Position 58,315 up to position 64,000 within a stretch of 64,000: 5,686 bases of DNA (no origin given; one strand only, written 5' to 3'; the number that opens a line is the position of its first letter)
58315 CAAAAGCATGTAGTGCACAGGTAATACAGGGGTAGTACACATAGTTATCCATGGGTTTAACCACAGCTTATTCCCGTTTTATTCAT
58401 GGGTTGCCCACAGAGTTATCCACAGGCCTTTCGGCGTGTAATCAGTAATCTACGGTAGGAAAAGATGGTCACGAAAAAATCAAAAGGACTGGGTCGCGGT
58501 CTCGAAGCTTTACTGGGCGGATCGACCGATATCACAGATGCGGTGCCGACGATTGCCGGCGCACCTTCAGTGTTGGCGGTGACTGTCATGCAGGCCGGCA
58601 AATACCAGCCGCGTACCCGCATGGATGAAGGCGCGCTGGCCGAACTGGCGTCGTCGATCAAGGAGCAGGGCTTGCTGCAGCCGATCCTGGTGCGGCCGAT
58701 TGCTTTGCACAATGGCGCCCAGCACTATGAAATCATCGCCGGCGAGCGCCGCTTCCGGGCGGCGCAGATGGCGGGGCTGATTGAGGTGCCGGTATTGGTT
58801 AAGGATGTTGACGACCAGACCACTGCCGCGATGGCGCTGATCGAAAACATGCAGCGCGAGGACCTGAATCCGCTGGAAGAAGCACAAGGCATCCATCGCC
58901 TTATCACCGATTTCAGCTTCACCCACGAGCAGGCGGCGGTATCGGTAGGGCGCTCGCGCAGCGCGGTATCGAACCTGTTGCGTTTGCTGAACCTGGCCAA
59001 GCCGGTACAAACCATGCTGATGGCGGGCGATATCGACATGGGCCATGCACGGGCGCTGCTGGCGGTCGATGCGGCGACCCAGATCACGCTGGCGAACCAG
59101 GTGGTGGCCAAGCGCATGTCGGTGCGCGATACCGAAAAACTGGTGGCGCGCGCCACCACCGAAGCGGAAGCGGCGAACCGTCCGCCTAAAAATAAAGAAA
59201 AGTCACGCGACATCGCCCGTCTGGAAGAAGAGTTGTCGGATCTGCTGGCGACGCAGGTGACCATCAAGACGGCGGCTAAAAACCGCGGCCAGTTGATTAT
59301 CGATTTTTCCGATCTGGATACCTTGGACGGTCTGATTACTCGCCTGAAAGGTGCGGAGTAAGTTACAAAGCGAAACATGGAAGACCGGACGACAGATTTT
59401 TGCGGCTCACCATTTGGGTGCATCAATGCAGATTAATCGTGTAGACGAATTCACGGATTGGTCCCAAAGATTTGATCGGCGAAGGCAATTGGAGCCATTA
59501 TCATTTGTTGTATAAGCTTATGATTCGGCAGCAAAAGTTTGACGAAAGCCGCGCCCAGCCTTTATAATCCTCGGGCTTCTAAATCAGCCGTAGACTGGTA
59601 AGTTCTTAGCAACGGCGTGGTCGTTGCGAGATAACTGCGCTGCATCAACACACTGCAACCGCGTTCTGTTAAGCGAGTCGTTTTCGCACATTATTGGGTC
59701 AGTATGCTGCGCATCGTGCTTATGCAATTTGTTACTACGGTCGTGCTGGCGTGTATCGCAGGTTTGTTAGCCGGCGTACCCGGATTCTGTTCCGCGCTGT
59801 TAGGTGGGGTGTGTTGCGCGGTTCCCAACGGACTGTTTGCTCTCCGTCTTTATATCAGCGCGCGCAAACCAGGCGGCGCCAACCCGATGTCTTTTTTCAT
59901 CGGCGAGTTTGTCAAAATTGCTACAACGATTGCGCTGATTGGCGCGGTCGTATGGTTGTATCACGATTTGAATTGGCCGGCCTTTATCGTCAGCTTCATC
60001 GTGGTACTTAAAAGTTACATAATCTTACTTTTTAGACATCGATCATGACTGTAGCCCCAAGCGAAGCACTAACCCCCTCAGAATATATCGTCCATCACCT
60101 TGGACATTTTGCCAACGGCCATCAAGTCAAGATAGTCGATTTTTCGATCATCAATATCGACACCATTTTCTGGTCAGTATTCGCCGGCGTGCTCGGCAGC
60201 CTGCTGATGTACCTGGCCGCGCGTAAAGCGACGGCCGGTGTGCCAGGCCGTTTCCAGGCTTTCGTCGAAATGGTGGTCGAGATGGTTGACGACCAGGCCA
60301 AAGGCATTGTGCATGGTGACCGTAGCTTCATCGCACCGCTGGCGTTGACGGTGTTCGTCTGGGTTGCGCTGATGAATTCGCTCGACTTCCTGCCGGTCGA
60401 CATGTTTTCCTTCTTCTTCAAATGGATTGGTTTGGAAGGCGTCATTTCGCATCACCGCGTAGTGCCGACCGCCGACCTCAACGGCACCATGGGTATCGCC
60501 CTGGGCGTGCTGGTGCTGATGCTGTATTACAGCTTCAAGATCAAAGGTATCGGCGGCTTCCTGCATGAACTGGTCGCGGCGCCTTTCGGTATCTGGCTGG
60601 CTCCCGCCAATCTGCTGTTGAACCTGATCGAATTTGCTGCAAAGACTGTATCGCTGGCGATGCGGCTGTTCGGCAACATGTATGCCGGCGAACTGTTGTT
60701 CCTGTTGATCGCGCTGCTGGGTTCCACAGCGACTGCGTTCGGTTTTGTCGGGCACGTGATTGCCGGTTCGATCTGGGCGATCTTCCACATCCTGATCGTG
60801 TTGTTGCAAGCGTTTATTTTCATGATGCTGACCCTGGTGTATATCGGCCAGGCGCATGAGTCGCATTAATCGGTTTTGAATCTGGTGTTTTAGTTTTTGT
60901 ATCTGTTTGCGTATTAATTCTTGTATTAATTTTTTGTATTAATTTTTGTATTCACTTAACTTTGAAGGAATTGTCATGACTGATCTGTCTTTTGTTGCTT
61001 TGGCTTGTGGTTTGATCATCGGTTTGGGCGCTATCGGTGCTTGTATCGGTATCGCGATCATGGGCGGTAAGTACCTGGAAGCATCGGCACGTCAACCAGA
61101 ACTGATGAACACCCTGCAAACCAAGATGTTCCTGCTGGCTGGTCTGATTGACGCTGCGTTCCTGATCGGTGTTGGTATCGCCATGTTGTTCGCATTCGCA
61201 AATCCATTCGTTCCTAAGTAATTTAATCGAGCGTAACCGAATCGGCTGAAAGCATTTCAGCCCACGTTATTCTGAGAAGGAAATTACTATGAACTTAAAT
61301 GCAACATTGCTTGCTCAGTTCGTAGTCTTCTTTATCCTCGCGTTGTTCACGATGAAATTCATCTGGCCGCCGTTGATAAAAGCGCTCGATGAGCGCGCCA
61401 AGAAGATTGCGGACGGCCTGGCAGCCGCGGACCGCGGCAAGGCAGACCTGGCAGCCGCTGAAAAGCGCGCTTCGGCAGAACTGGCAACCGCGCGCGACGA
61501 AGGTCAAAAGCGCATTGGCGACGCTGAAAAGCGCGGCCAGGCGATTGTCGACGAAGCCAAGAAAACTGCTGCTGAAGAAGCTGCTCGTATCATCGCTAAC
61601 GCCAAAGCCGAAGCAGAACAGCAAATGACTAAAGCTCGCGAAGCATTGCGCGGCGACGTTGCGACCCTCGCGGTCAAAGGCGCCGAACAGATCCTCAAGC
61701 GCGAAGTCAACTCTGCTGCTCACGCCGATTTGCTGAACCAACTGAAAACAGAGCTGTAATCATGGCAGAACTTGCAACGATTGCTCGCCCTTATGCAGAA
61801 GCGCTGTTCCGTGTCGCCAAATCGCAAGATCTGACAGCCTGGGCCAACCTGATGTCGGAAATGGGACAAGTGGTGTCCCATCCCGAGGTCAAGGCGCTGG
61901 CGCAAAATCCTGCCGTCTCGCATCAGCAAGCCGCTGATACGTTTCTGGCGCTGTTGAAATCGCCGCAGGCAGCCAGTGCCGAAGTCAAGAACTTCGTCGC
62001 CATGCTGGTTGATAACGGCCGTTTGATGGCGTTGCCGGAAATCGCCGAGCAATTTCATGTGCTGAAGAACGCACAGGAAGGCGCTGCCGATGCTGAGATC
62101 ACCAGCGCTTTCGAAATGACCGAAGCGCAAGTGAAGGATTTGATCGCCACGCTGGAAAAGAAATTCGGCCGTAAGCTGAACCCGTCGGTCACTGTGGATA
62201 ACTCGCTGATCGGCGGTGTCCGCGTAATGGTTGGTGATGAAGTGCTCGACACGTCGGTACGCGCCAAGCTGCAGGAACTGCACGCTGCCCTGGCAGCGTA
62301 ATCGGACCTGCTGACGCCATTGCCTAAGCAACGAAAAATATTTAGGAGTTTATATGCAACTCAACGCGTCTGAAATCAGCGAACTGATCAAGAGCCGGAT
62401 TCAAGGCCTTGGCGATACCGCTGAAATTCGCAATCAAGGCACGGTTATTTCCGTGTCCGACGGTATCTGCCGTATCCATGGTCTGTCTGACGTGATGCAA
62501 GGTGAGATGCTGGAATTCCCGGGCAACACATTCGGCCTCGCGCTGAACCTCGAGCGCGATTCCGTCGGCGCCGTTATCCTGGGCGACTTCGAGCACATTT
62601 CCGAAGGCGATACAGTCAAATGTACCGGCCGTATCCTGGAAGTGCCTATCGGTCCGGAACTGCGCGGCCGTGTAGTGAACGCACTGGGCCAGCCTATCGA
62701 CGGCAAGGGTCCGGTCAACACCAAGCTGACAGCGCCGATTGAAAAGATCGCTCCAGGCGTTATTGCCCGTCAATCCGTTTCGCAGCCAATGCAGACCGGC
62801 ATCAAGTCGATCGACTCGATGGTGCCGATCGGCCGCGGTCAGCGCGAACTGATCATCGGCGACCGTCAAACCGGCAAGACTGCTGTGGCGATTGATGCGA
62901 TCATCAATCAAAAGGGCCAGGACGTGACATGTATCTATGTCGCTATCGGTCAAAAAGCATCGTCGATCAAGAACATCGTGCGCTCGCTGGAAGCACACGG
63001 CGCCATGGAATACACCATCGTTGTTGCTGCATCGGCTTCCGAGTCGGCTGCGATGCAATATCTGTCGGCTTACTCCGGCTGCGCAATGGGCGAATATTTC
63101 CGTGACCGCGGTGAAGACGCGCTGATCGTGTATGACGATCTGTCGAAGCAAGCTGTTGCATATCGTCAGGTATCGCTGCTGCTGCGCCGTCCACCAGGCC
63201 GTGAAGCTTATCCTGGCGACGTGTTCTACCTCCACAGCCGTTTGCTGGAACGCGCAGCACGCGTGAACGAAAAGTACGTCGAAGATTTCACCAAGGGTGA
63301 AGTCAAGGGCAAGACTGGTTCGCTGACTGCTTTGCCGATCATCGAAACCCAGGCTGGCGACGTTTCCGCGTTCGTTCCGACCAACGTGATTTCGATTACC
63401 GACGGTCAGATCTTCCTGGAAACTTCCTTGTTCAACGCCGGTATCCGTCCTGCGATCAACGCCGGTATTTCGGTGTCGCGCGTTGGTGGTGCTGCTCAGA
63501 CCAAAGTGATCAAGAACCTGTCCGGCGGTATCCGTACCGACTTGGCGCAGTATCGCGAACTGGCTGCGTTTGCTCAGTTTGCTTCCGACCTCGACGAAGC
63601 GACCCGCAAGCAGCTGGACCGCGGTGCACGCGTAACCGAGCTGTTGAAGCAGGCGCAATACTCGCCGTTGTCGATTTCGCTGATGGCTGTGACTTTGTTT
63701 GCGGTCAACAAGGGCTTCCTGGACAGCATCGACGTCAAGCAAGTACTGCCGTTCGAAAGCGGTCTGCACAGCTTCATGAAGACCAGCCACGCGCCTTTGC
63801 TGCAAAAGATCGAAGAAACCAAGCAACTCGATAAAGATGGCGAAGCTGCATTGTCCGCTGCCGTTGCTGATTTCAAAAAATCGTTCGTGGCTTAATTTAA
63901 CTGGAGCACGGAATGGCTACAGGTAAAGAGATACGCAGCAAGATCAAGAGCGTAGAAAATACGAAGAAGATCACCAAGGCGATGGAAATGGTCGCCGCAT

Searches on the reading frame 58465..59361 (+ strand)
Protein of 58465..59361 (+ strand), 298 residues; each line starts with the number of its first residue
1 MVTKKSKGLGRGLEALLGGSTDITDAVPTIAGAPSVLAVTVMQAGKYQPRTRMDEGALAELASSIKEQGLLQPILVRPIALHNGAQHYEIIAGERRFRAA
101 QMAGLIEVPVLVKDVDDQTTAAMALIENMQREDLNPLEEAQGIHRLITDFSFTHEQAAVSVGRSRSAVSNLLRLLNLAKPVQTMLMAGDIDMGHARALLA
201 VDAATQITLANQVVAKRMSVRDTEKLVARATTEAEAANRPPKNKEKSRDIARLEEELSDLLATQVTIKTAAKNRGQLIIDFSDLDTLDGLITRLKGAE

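Call 7: search_protein_families(library=pfam, proteins=[window:58465-59361:+])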
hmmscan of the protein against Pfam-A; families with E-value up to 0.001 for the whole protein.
window:58465-59361:+ (298 aa): 3 families
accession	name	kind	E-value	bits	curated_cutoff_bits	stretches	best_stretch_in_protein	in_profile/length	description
PF17762.8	HTH_ParB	-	4.7e-35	120.3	22.6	1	132-230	1-100/102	ParB HTH domain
PF02195.25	ParB_N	-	9.2e-35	119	26.3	1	37-130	6-95/95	ParB N-terminal domain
PF23552.2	ParB_C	-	9.9e-19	67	23.8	1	246-295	1-50/50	ParB dimerisation domain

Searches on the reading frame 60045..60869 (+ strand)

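Call 7: search_protein_families(library=pfam, proteins=[window:60045-60869:+])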
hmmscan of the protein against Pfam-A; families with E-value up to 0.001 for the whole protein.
window:60045-60869:+ (274 aa): 1 family
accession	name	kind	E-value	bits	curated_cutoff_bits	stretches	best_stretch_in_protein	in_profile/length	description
PF00119.25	ATP-synt_A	-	3.7e-53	181.1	33.9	1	41-267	1-216/217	ATP synthase A chain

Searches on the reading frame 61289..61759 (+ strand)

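Call 7: search_protein_families(library=pfam, proteins=[window:61289-61759:+])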
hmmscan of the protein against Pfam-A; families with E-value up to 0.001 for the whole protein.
window:61289-61759:+ (156 aa): 1 family
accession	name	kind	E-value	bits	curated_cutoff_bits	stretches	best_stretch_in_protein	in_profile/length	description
PF00430.23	ATP-synt_B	-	5.8e-28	98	28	1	6-136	1-131/132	ATP synthase B/B' CF(0)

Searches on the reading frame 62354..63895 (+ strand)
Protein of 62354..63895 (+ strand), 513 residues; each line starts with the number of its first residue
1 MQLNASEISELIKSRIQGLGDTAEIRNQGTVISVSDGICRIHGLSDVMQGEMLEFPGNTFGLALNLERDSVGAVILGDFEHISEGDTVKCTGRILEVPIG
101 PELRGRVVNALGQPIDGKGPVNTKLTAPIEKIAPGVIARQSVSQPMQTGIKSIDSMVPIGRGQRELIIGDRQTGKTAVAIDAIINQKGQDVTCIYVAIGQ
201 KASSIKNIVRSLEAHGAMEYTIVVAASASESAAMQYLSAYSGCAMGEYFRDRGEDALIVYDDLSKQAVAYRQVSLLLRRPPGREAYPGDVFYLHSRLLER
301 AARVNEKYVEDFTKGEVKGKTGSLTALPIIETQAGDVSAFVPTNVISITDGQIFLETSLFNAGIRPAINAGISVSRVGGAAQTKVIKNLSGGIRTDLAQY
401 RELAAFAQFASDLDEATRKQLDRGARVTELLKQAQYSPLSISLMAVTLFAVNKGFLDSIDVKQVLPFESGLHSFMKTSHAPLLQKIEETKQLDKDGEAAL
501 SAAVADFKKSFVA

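Call 7: search_protein_families(library=pfam, proteins=[window:62354-63895:+])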
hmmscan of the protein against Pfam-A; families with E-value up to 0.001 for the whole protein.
window:62354-63895:+ (513 aa): 4 families
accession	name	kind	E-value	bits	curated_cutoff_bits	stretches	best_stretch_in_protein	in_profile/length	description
PF00006.31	ATP-synt_ab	-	4.6e-81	272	29.5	1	149-375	1-213/213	ATP synthase alpha/beta family, nucleotide-binding domain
PF00306.32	ATP-synt_ab_C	-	7.1e-45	152.9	27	1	382-507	1-126/126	ATP synthase alpha/beta chain, C terminal domain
PF02874.29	ATP-synt_ab_N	-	5.1e-16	59.4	20.9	1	26-92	3-69/69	ATP synthase alpha/beta family, beta-barrel domain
PF06745.19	ATPase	-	2.7e-05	24.1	26.6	1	147-213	2-71/231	KaiC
